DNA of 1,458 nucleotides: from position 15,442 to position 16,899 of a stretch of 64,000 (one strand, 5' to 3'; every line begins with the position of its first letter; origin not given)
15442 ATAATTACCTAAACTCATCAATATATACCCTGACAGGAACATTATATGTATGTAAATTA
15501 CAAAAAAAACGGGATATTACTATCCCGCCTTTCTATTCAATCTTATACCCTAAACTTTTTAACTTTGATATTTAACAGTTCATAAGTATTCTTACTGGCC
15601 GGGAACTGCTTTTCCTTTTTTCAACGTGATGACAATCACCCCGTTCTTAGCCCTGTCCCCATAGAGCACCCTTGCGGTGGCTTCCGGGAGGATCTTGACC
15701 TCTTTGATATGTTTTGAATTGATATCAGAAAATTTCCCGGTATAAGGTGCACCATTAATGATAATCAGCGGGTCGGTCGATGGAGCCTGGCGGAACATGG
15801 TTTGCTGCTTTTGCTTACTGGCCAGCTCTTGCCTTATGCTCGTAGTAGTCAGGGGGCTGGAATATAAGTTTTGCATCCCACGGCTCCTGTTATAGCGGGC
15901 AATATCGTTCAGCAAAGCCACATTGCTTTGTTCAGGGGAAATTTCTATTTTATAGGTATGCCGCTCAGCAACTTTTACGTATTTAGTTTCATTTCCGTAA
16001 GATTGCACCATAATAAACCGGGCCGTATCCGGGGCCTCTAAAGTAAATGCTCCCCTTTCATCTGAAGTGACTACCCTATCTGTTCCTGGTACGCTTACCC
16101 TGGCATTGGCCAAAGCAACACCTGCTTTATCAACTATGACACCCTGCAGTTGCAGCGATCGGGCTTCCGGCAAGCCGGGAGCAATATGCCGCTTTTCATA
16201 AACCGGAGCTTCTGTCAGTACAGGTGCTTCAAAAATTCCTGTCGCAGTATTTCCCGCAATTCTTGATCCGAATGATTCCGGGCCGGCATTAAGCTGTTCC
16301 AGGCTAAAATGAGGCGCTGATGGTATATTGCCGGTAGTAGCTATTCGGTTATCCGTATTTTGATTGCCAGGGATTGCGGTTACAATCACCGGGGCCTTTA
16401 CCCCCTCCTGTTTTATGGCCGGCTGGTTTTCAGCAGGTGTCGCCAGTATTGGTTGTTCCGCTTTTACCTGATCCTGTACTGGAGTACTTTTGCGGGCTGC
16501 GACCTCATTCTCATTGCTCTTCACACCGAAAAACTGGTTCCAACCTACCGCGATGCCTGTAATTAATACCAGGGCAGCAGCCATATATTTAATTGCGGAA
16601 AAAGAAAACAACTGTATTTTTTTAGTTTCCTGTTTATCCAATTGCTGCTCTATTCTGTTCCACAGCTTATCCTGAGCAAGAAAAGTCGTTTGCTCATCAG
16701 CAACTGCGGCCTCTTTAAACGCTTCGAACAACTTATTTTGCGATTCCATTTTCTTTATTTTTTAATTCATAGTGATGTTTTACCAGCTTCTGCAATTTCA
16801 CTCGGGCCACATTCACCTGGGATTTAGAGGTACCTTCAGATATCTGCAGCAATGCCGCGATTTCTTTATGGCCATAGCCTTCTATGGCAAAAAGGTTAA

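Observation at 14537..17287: ECF sigma / anti-sigma system built on barrel-less TonB plug domains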

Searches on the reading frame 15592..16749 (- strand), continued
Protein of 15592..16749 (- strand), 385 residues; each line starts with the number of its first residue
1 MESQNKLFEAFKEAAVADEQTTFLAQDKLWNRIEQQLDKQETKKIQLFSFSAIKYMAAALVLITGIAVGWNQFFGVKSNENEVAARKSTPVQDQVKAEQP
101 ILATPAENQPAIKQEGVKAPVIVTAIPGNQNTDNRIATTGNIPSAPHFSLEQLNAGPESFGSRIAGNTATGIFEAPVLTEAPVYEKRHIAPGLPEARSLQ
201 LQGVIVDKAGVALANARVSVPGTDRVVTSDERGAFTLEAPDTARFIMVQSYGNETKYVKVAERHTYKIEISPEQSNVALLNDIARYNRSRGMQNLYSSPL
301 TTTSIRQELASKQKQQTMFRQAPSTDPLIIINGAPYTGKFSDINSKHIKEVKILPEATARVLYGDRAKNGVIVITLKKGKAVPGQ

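Call 45: predict_structure(alignment_id=A3)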
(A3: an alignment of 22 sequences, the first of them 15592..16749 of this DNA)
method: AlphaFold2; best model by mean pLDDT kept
length: 385 residues; sequences in the alignment: 22
mean_pLDDT: 60.8   pTM: 0.29
mean pLDDT of the five models: 60.8, 59.6, 54.4, 53.7, 53.5
residues with pLDDT >= 90: 69; 70-90: 78; 50-70: 73; < 50: 165
segments of 3 or more residues with pLDDT < 50: 18-24, 40-58, 74-150, 158-193, 294-301, 315-322
pLDDT, mean of each block of 10 residues (from residue 1): 60 56 53 58 47 49 51 44 32 28 35 31 27 27 40 48 36 33 43 66 92 94 93 93 92 91 86 83 72 47 51 48 68 86 88 88 83 90 69
secondary structure, 60 per line:
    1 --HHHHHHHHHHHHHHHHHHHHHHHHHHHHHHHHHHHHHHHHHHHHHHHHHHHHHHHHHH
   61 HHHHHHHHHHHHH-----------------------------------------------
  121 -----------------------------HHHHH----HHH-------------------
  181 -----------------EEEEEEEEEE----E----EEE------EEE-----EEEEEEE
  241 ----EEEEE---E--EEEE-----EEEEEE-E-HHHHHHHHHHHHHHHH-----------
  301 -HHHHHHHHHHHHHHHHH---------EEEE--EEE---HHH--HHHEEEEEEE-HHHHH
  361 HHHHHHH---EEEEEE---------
elements in order: H3-73 H150-154 E198-207 E217-219 E226-228 E234-240 E245-249 E256-259 E265-270 H274-289 H302-318 E328-331 E334-336 E348-354 H356-367 E371-376

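Call 49: fold_search(model_id=the predicted structure, library=pdb)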
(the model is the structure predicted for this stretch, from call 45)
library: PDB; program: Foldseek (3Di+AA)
matches with E <= 10: 599; with E <= 0.001: 22
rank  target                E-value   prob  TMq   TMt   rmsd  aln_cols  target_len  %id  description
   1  9hfj                  4.8e-07  1.00  0.20  0.91   1.1        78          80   19  Crystal structure of the NTE domain of SusCdex (BT3090) dextran transporter (released 2025-11-26)
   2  2nsm                  3.6e-05  1.00  0.15  0.15   3.7        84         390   23  Crystal structure of the human carboxypeptidase N (Kininase I) catalytic domain (released 2007-04-24)
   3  3mn8_B                3.8e-05  1.00  0.16  0.16   3.8        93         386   16  Structure of Drosophila melanogaster carboxypeptidase D isoform 1B short (released 2010-07-28)
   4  3mn8_D                4.0e-05  1.00  0.17  0.17   3.4        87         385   18  Structure of Drosophila melanogaster carboxypeptidase D isoform 1B short (released 2010-07-28)
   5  3mn8_A                6.2e-05  1.00  0.16  0.16   3.7        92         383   16  Structure of Drosophila melanogaster carboxypeptidase D isoform 1B short (released 2010-07-28)
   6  5aq0_A                6.9e-05  1.00  0.17  0.75   2.6        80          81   26  The structure of the Transthyretin-like domain of the first catalytic domain of the HUMAN Carboxypeptidase D (released 2016-09-28)
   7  3mn8_C                7.4e-05  1.00  0.16  0.16   3.5        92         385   16  Structure of Drosophila melanogaster carboxypeptidase D isoform 1B short (released 2010-07-28)
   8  5aq0_B                8.3e-05  1.00  0.16  0.71   3.6        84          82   21  The structure of the Transthyretin-like domain of the first catalytic domain of the HUMAN Carboxypeptidase D (released 2016-09-28)
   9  4wi0_B                1.5e-04  1.00  0.15  0.35   4.6        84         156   17  Crystal structure of Coh3ScaB-XDoc_M2ScaA complex: A C-terminal interface mutant of type II Cohesin-X-Dockerin complex (released 2015-10-07)
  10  6hif_Y                1.9e-04  1.00  0.17  0.60   3.4        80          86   18  Kuenenia stuttgartiensis hydrazine dehydrogenase complex (released 2019-04-17)
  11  5k39_B                2.3e-04  1.00  0.15  0.37   5.0        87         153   20  THE TYPE II COHESIN DOCKERIN COMPLEX FROM CLOSTRIDIUM THERMOCELLUM (released 2017-03-29)
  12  8fia_A                2.6e-04  1.00  0.19  0.04   2.6        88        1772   19  The structure of fly Teneurin self assembly (released 2023-05-03)
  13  2b59_B                2.6e-04  1.00  0.16  0.38   3.3        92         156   14  The type II cohesin dockerin complex (released 2005-10-11)
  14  4u3s_B                3.7e-04  1.00  0.17  0.40   3.2        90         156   16  Crystal structure of Coh3ScaB-XDoc_M1ScaA complex: A N-terminal interface mutant of type II Cohesin-X-Dockerin complex (released 2015-07-29)
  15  6ytc_MODEL_1_A        5.3e-04  1.00  0.17  0.66   2.1        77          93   19  Solution NMR structure of the isolated NTE domain of BT1762-63 levan transporter (released 2020-07-08)
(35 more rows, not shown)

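Call 56: find_encoding_contigs(protein=P0139, flank=5000, max_places=1)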
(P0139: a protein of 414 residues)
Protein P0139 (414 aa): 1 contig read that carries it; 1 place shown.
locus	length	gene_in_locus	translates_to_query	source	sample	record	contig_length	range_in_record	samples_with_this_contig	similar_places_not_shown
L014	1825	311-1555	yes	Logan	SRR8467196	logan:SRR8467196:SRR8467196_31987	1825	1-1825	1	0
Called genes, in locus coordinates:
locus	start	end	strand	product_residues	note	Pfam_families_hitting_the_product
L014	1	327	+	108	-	?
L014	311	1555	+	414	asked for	PF13620:CarboxypepD_reg (weak), PF13715:CarbopepD_reg_2 (weak), PF07715:Plug (weak)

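Call 57: find_encoding_contigs(protein=P0141, flank=5000, max_places=1)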
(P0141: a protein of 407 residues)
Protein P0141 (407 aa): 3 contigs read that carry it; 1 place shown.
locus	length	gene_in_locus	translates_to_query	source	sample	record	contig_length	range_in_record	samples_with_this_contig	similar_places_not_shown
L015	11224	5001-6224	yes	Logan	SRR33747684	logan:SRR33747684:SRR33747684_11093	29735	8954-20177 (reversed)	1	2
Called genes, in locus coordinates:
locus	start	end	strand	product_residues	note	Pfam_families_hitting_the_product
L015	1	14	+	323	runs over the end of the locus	PF02690:Na_Pi_cotrans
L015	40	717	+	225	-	-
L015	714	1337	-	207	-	PF14014:DUF4230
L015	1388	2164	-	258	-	PF00378:ECH_1, PF16113:ECH_2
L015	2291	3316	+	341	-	-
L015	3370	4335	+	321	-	PF13580:SIS_2 (faint), PF01380:SIS, PF00571:CBS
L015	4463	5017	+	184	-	PF07638:Sigma70_ECF (weak), PF04542:Sigma70_r2, PF04545:Sigma70_r4 (faint), PF08281:Sigma70_r4_2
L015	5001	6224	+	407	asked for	PF13620:CarboxypepD_reg, PF13715:CarbopepD_reg_2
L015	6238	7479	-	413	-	PF00425:Chorismate_bind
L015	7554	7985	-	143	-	-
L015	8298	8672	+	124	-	PF18962:Por_Secre_tail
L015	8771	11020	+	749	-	PF13328:HD_4, PF01966:HD, PF04607:RelA_SpoT, PF02824:TGS, PF28438:RelA_RIS, PF13291:ACT_4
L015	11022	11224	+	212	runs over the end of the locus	PF08889:WbqC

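Call 58: find_encoding_contigs(protein=P0156, flank=5000, max_places=1)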
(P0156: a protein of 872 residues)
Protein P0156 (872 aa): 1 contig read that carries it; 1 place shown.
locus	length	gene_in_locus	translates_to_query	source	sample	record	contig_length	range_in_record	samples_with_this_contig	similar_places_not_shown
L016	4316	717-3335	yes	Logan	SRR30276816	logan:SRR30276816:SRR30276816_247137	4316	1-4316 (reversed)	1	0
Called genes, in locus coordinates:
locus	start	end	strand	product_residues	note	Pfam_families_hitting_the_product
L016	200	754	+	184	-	PF04542:Sigma70_r2, PF07638:Sigma70_ECF (weak), PF08281:Sigma70_r4_2, PF04545:Sigma70_r4 (weak)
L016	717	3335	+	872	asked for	PF13620:CarboxypepD_reg, PF13715:CarbopepD_reg_2, PF07715:Plug, PF12450:vWF_A, PF00092:VWA, PF13519:VWA_2, PF13768:VWA_3, PF12034:YfbK_C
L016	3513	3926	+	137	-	PF02082:Rrf2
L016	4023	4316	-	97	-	?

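Call 63: find_encoding_contigs(protein=P0140, flank=5000, max_places=1)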
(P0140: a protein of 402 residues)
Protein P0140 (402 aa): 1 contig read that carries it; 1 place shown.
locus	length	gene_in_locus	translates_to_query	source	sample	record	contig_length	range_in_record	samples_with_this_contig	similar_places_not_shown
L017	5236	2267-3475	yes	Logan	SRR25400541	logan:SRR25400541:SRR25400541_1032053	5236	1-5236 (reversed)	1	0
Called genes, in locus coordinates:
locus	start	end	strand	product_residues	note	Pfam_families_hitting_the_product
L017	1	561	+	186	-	?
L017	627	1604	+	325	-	PF01380:SIS, PF00571:CBS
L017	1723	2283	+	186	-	PF07638:Sigma70_ECF (weak), PF04542:Sigma70_r2, PF08281:Sigma70_r4_2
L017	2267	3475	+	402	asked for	PF13620:CarboxypepD_reg, PF13715:CarbopepD_reg_2, PF07715:Plug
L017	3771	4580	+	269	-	-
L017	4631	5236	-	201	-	?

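Call 66: search_protein_families(library=pfam, proteins=[L017:3771-4580:+, L017:2267-3475:+, L015:5001-6224:+], max_evalue=1)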
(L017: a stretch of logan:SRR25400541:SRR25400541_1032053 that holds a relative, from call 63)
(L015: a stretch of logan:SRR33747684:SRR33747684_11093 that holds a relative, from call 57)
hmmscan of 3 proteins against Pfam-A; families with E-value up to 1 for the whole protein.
L017:3771-4580:+ (269 aa): 1 family
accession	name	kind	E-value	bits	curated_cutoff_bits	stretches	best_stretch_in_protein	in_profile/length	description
PF13715.12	CarbopepD_reg_2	-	0.097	13.1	32.2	1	78-137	19-81/88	CarboxypepD_reg-like domain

L017:2267-3475:+ (402 aa): 6 families
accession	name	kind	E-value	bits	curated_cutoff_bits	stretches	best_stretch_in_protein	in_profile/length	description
PF13715.12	CarbopepD_reg_2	-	2.8e-11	43.7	32.2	1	184-247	1-69/88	CarboxypepD_reg-like domain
PF07715.20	Plug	-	7.9e-09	36.4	23.9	1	271-377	2-107/107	TonB-dependent Receptor Plug Domain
PF13620.12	CarboxypepD_reg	-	1e-08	35.8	32.3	1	183-240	1-64/82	Carboxypeptidase regulatory-like domain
PF16371.11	MetallophosN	-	0.0035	18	35.6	1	187-243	2-55/77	N terminal of Calcineurin-like phosphoesterase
PF15976.11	CooC_C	-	0.025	15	29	1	183-244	18-77/93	CS1-pili formation C-terminal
PF23591.1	CILP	-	0.14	12.7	27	1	189-240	14-64/90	Cartilage intermediate layer protein 1-like domain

L015:5001-6224:+ (407 aa): 3 families
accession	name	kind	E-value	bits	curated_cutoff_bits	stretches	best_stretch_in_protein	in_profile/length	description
PF13620.12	CarboxypepD_reg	-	5.6e-09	36.7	32.3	1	201-262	2-71/82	Carboxypeptidase regulatory-like domain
PF13715.12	CarbopepD_reg_2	-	2.3e-08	34.4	32.2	1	201-270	1-72/88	CarboxypepD_reg-like domain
PF15976.11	CooC_C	-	6.4e-05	23.3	29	1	201-262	19-77/93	CS1-pili formation C-terminal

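Call 84: search_protein_families(library=ncbifam, proteins=[L010:6001-8745:+, P0156, P0177, P0150], max_evalue=0.001)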
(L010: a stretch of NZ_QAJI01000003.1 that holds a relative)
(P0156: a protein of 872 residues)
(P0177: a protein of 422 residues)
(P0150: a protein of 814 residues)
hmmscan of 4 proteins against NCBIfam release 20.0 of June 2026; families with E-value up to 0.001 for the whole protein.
L010:6001-8745:+ (914 aa): 7 families
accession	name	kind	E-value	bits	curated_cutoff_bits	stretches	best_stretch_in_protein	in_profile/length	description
TIGR04056.1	OMP_RagA_SusC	subfamily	1.1e-49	169.6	368.25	2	273-441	76-242/981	SusC/RagA family TonB-linked outer membrane protein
TIGR04057.1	SusC_RagA_signa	signature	2.8e-12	46.2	46.2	1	370-400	1-31/31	SusC/RagA subfamily TonB-dependent outer membrane receptor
NF010048.1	PRK13524.1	subfamily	1.3e-08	33.8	493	1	261-411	26-187/744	FepA family TonB-dependent siderophore receptor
TIGR02442.1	Cob-chelat-sub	hypoth_equivalog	1.6e-08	33.5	779.45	1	555-678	473-598/641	putative cobaltochelatase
NF010051.0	PRK13528.1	subfamily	9e-08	30.8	583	1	265-408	24-180/727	FepA family TonB-dependent siderophore receptor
NF047508.1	VWA_BatA_Lepto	exception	1.6e-06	27.4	380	1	556-713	90-253/315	VWA domain-containing protein BatA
NF009943.0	PRK13406.1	equivalog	0.00011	20.9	571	1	557-668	404-514/585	magnesium chelatase subunit D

P0156 (872 aa): 9 families
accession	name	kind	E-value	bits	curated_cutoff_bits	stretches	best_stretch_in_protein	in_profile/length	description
TIGR04056.1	OMP_RagA_SusC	subfamily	1.9e-68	231.7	368.25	1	159-379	2-209/981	SusC/RagA family TonB-linked outer membrane protein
TIGR04057.1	SusC_RagA_signa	signature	2.9e-17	62.2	46.2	1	345-374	2-31/31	SusC/RagA subfamily TonB-dependent outer membrane receptor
NF010238.0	PRK13685.1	subfamily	6.3e-09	35.4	432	1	514-630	97-221/335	hypothetical protein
NF009943.0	PRK13406.1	equivalog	1.3e-07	30.6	571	1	514-632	402-519/585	magnesium chelatase subunit D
TIGR01783.1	TonB-siderophor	subfamily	3.7e-06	25.9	223.5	1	307-385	42-119/649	TonB-dependent siderophore receptor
NF053692.1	BamP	equivalog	4.6e-06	26.2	230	1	173-265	40-133/251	BamP family beta-barrel-assembly machinery protein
NF047508.1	VWA_BatA_Lepto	exception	6.7e-06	25.3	380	1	515-672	90-253/315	VWA domain-containing protein BatA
NF010048.1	PRK13524.1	subfamily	0.00038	19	493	1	341-385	144-187/744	FepA family TonB-dependent siderophore receptor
NF052649.1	TonRcptRhtA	equivalog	0.00041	18.6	1100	1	334-375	127-166/744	TonB-dependent siderophore receptor RhtA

P0177 (422 aa): 2 families
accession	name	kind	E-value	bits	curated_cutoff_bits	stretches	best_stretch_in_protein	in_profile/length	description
TIGR04056.1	OMP_RagA_SusC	subfamily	6.2e-46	157.2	368.25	1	209-403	2-205/981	SusC/RagA family TonB-linked outer membrane protein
TIGR04057.1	SusC_RagA_signa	signature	1.3e-07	31.3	46.2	1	373-399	2-28/31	SusC/RagA subfamily TonB-dependent outer membrane receptor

P0150 (814 aa): 6 families
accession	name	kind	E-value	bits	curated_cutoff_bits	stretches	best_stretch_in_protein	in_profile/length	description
TIGR04056.1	OMP_RagA_SusC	subfamily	6e-52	177.1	368.25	4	593-663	149-217/981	SusC/RagA family TonB-linked outer membrane protein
TIGR04057.1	SusC_RagA_signa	signature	2e-35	120.3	46.2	4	346-375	2-31/31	SusC/RagA subfamily TonB-dependent outer membrane receptor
TIGR01779.1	TonB-B12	equivalog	1.3e-11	43.8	599.7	0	417-479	93-160/614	TonB-dependent vitamin B12 receptor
NF000326.1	blaR1_generic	equivalog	2.9e-07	29.2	400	1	151-281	188-327/585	BlaR1 family beta-lactam sensor/signal transducer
TIGR01352.1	tonB_Cterm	subfamily_domain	2.9e-06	27.5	27.1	1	719-764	2-47/76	TonB family protein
NF053590.1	TonB_dep_TOL0244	equivalog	0.00014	20.6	645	0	442-489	110-158/604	TOL_0244 family TonB-dependent receptor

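Call 88: find_encoding_contigs(protein=P0003, flank=2500, max_places=1)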
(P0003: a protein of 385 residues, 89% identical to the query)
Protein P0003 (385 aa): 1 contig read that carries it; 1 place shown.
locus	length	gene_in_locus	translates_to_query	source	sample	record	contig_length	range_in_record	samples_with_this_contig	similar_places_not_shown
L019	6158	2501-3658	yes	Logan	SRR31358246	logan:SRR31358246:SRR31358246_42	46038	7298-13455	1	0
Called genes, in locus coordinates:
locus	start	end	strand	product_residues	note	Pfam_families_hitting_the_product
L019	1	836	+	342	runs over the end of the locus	-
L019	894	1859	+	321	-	PF01380:SIS, PF00571:CBS (weak)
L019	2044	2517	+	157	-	PF04542:Sigma70_r2 (weak), PF07638:Sigma70_ECF (weak), PF04545:Sigma70_r4 (faint), PF08281:Sigma70_r4_2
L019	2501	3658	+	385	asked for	PF13620:CarboxypepD_reg (weak), PF13715:CarbopepD_reg_2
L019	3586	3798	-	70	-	-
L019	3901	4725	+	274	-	PF07715:Plug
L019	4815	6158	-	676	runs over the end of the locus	PF04851:ResIII, PF17757:UvrB_inter, PF27431:UvrB_3rd, PF00271:Helicase_C, PF12344:UvrB, PF02151:UVR (weak)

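Call 89: find_encoding_contigs(protein=P0005, flank=2500, max_places=1)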
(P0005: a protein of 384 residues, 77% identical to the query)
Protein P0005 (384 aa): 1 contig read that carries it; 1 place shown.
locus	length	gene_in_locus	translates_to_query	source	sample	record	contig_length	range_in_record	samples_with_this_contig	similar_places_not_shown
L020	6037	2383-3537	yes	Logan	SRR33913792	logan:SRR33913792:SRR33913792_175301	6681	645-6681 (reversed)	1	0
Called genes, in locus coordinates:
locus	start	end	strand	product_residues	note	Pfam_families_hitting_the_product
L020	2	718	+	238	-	?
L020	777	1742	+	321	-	PF01380:SIS, PF00571:CBS (weak)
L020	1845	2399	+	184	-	PF07638:Sigma70_ECF (weak), PF04542:Sigma70_r2, PF08281:Sigma70_r4_2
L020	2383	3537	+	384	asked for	PF13620:CarboxypepD_reg (weak), PF13715:CarbopepD_reg_2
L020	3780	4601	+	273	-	PF07715:Plug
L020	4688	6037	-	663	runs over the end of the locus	?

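Call 94: search_protein_families(library=padloc, proteins=[window:15592-16749:-], max_evalue=0.01)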
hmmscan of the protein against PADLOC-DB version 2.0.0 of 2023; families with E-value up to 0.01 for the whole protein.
window:15592-16749:- (385 aa): 0 families

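Call 95: search_protein_families(library=phrogs, proteins=[window:15592-16749:-], max_evalue=0.01)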
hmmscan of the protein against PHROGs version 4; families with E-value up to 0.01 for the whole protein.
window:15592-16749:- (385 aa): 0 families

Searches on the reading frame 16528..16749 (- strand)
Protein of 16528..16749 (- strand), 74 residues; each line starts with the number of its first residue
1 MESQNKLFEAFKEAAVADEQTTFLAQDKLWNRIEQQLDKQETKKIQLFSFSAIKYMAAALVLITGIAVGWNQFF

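Call 83: search_solved_structures(query=A7, max_evalue=10)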
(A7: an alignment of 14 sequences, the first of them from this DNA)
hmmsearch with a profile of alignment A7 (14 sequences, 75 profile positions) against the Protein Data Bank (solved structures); distinct sequences matched with E-value up to 10: 3.
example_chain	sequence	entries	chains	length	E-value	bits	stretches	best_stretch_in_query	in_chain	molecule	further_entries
5j4a_B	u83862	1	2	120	0.35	14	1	13-39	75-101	Immunity protein CdiI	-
8or5_A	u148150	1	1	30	1.2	12.3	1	53-71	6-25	Notch 1 extracellular truncation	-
6nts_B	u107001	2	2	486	2.2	11.4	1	1-50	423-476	Serine/threonine-protein phosphatase 2A 56 kDa regulatory subunit alpha isoform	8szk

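Call 85: find_homologous_proteins(query=A7, max_evalue=0.001)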
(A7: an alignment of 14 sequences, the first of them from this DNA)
Query A7 (14 sequences) (74 aa, profile of the alignment): 32 proteins with E <= 0.001 among 549 candidates.
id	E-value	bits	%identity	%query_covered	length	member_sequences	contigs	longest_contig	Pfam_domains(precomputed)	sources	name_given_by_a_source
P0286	9.1e-28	114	38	93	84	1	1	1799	-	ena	-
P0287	6.4e-25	105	38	93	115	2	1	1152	-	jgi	-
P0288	7.9e-25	104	36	95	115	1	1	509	-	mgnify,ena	mgnify:CR=1 FL=1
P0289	3.0e-24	102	42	45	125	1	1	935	-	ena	-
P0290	3.2e-24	102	39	45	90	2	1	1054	-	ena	-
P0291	3.3e-24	102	42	45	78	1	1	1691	-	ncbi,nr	ncbi:MAG TPA: hypothetical protein PLB11_13760, partial [Flavobacterium sp.]|nr:hypothetical protein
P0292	4.7e-24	102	39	45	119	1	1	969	-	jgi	jgi:Ca-activated chloride channel family protein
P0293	6.8e-24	101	47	100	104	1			-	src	-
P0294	8.8e-24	101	39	45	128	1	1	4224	-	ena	-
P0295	1.8e-23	100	39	45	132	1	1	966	-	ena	-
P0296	1.8e-23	100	41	84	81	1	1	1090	-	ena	-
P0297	1.9e-23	100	39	45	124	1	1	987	-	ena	-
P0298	3.0e-23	99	48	59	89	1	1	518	-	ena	-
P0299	5.0e-23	99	37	91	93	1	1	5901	-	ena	-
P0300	6.7e-23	98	35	92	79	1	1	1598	-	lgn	-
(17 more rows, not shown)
